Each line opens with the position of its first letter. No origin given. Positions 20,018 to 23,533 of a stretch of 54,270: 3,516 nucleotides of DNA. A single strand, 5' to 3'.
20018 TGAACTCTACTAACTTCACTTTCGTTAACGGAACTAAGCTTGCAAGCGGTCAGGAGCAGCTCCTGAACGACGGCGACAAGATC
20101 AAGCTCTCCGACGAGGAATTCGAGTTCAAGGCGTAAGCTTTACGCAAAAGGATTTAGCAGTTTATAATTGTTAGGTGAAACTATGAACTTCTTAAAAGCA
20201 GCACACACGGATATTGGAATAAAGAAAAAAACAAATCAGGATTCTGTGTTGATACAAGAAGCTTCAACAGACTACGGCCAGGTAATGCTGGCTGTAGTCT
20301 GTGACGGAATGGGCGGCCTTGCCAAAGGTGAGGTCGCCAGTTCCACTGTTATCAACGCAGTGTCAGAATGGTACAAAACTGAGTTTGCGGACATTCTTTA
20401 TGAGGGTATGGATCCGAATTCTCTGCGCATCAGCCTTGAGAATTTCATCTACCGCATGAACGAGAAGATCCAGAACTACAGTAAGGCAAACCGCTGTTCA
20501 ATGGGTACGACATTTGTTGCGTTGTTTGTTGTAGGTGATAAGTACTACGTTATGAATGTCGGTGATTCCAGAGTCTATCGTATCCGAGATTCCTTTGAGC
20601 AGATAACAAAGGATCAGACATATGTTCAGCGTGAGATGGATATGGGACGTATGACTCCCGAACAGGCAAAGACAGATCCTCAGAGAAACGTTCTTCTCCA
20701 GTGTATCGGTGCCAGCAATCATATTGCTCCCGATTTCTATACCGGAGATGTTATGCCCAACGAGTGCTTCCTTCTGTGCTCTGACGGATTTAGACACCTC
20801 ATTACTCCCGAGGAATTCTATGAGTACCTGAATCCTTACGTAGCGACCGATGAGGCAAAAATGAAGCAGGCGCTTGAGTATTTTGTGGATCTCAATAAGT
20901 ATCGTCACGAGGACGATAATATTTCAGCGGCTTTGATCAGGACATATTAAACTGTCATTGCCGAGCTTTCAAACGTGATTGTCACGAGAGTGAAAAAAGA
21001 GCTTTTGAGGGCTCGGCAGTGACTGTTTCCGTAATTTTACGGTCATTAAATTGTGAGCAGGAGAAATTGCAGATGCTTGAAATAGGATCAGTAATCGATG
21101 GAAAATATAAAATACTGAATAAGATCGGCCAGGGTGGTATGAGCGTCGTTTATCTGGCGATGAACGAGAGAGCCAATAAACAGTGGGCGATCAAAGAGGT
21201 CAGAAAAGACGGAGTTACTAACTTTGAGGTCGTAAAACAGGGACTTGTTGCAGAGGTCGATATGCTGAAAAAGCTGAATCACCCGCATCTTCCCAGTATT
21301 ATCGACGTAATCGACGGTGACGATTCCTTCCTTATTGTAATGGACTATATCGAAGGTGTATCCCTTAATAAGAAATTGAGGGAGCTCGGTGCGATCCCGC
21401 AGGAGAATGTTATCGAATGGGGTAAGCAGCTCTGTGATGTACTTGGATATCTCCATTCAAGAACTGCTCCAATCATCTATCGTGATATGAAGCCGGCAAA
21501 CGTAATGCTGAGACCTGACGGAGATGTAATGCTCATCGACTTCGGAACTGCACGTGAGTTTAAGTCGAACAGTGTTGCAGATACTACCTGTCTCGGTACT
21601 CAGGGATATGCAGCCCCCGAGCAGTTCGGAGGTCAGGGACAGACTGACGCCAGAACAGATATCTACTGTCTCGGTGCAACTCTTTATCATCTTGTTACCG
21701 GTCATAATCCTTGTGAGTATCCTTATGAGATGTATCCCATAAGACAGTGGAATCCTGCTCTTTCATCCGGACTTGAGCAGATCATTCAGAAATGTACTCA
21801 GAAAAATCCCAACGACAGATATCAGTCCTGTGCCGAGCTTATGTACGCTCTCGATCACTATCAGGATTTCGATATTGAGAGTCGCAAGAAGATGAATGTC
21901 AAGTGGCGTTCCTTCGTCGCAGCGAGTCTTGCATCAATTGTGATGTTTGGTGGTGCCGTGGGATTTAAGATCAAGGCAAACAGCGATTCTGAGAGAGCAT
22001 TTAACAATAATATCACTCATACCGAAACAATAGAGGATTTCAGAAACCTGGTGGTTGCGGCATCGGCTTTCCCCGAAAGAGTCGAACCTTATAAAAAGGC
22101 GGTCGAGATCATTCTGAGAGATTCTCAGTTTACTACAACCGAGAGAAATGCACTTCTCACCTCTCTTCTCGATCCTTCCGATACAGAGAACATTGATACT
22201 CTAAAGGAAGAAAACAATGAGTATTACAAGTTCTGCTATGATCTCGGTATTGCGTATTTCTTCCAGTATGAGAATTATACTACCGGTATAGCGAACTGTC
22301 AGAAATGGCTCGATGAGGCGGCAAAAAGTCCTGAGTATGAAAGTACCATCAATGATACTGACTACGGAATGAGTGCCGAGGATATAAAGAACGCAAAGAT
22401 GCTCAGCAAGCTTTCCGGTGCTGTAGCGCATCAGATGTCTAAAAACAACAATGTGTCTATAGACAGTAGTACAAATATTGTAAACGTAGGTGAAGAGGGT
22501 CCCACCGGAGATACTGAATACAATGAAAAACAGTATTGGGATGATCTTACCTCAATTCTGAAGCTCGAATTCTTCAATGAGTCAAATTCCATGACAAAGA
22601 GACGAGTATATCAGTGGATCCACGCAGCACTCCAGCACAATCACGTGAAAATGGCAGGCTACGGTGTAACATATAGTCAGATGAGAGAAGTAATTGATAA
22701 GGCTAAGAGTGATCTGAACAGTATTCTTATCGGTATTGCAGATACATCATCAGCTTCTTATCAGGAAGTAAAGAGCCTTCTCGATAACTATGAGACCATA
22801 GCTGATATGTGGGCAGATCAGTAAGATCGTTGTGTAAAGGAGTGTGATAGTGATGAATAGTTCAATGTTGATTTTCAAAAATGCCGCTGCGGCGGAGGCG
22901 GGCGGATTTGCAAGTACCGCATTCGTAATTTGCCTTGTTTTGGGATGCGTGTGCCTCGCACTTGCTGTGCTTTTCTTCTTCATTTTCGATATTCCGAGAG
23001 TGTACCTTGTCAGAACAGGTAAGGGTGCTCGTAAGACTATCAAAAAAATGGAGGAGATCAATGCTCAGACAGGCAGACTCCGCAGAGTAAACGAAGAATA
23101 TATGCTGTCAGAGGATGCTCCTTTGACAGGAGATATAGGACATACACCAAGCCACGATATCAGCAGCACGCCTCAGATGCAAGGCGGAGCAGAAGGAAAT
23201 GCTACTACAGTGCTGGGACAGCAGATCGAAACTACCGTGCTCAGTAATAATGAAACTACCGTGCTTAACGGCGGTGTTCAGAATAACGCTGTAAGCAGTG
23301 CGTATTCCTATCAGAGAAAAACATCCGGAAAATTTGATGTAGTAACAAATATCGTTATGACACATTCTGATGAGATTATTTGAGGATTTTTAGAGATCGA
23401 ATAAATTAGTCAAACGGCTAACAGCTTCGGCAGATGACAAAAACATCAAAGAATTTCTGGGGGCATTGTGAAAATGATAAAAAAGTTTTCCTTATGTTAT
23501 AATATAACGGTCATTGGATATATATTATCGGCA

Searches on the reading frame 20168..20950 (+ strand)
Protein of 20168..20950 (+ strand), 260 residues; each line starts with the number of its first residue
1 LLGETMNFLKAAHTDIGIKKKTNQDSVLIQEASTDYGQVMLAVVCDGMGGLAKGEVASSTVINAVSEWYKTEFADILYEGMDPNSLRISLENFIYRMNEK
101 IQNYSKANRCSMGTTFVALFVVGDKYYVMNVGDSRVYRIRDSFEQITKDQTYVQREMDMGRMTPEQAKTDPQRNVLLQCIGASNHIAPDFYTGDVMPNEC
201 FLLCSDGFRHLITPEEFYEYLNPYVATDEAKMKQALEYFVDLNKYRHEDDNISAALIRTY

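Call 6: search_protein_families(library=pfam, proteins=[window:20168-20950:+], max_evalue=0.01)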
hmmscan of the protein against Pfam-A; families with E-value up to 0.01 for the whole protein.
window:20168-20950:+ (260 aa): 2 families
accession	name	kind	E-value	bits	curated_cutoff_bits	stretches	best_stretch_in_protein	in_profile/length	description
PF13672.11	PP2C_2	-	2e-12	47.6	24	1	20-239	9-207/209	Protein phosphatase 2C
PF00481.26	PP2C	-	1.4e-05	25.4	20.3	1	36-150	31-140/255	Protein phosphatase 2C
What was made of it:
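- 20183..20950 (+): PP2C-type phosphatase (candidate eraser). Pfam PP2C_2 47.6 bits, above cut-off (call 6).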

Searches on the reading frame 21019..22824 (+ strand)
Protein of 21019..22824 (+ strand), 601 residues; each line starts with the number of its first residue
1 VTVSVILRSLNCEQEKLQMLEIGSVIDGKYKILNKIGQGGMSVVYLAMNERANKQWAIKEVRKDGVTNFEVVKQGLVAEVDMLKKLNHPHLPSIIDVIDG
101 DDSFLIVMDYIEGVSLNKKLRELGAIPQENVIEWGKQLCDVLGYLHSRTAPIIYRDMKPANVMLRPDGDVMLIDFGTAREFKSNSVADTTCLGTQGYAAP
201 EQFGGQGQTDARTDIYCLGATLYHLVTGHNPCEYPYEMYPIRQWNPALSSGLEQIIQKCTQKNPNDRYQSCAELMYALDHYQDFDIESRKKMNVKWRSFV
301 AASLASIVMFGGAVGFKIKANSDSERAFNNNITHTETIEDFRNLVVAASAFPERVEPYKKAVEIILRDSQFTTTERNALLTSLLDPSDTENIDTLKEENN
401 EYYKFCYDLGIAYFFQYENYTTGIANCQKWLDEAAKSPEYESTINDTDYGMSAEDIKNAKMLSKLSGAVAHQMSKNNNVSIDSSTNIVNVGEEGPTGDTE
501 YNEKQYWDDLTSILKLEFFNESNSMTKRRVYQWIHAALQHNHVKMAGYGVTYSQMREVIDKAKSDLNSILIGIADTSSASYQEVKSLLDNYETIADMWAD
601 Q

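Call 6: search_protein_families(library=pfam, proteins=[window:21019-22824:+], max_evalue=0.01)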
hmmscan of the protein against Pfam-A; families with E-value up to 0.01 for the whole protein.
window:21019-22824:+ (601 aa): 5 families
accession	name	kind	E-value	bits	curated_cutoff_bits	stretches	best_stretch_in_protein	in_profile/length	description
PF00069.31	Pkinase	-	5.2e-50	170.7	31.7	1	30-269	1-253/263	Protein kinase domain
PF07714.23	PK_Tyr_Ser-Thr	-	1.1e-25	90.9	23.1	1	32-268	3-249/258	Protein tyrosine and serine/threonine kinase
PF03109.22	ABC1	-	3e-05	23.7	22.9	1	103-185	142-221/244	ABC1 atypical kinase-like domain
PF01636.29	APH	-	0.0065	16.7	23.2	0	152-179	170-198/239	Phosphotransferase enzyme family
PF18609.8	SAM_Exu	-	0.007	17.1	28.9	0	545-591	25-72/72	Exuperantia SAM-like domain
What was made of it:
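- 21019..22824 (+): Hanks-type Ser/Thr kinase with a TM segment and an extracellular domain (candidate writer, 'STK1'). Pfam Pkinase 170.7 bits (call 6).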

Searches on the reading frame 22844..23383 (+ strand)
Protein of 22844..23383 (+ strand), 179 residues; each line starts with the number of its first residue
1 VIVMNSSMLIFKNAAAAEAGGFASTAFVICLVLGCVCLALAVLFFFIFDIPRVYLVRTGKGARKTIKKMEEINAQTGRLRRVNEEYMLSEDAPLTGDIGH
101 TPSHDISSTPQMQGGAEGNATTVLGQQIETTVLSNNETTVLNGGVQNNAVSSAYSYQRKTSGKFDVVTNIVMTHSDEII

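Call 6: search_protein_families(library=pfam, proteins=[window:22844-23383:+], max_evalue=0.01)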
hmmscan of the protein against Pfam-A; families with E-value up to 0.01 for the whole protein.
window:22844-23383:+ (179 aa): 0 families

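Call 53: find_homologous_proteins(query=window:22853-23383:+)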
Query window:22853-23383:+ (176 aa): 23 proteins with E <= 0.001 among 393 candidates.
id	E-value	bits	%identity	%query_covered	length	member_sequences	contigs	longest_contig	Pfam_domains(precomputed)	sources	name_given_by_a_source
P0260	3.1e-109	380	100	100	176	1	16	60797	-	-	-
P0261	1.1e-83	297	78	100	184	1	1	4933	-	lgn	-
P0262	6.1e-83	294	79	100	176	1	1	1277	-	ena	-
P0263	1.6e-58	215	65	91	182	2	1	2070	-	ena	-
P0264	5.1e-49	184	44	93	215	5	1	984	-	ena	-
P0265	9.5e-48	180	51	93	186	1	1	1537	-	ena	-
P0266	2.5e-45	172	53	100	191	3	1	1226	-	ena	-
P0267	3.4e-44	168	50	94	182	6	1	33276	-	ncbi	-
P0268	1.2e-43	166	51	93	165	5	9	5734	-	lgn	-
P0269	1.9e-42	163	53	93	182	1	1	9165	-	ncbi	-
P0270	1.5e-41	160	48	96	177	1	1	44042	-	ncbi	-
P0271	1.5e-41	160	48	100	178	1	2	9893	-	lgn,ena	-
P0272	4.2e-41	158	49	100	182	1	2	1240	-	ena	-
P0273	5.3e-40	155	50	100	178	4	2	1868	-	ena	-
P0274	1.0e-39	154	47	96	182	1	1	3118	-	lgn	-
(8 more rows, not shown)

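Call 60: search_protein_families(library=ncbifam, proteins=[window:22853-23383:+], max_evalue=0.001)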
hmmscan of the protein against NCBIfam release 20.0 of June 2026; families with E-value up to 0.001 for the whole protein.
window:22853-23383:+ (176 aa): 0 families
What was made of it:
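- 22853..23383 (+): 176-aa single-TM protein ('sm179'): TM helix, conserved juxtamembrane helix, disordered tail, conserved C-terminus. No Pfam or NCBIfam family matches (calls 6, 60).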

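Call 61: predict_structure(alignment_id=A3)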
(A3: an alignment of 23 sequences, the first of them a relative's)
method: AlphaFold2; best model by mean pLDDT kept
length: 176 residues; sequences in the alignment: 23
mean_pLDDT: 54.0   pTM: 0.24
mean pLDDT of the five models: 54.0, 53.3, 52.5, 51.6, 49.8
residues with pLDDT >= 90: 11; 70-90: 13; 50-70: 76; < 50: 76
segments of 3 or more residues with pLDDT < 50: 83-148, 174-176
pLDDT, mean of each block of 10 residues (from residue 1): 57 54 84 93 69 52 56 52 46 41 41 37 42 44 46 56 54 44
secondary structure, 60 per line:
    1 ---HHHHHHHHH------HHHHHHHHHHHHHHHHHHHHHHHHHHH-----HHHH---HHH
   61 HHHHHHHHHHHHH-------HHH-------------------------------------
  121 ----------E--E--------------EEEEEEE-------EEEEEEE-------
elements in order: H4-12 H19-45 H51-54 H58-73 E149-155 E163-169
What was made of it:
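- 23201..23266 (+): Three further motif copies in sm179: A-T118-T-V-L, E-T127-T-V-L and E-T135-T-V-L. The region is disordered, pLDDT below 50 (call 61).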
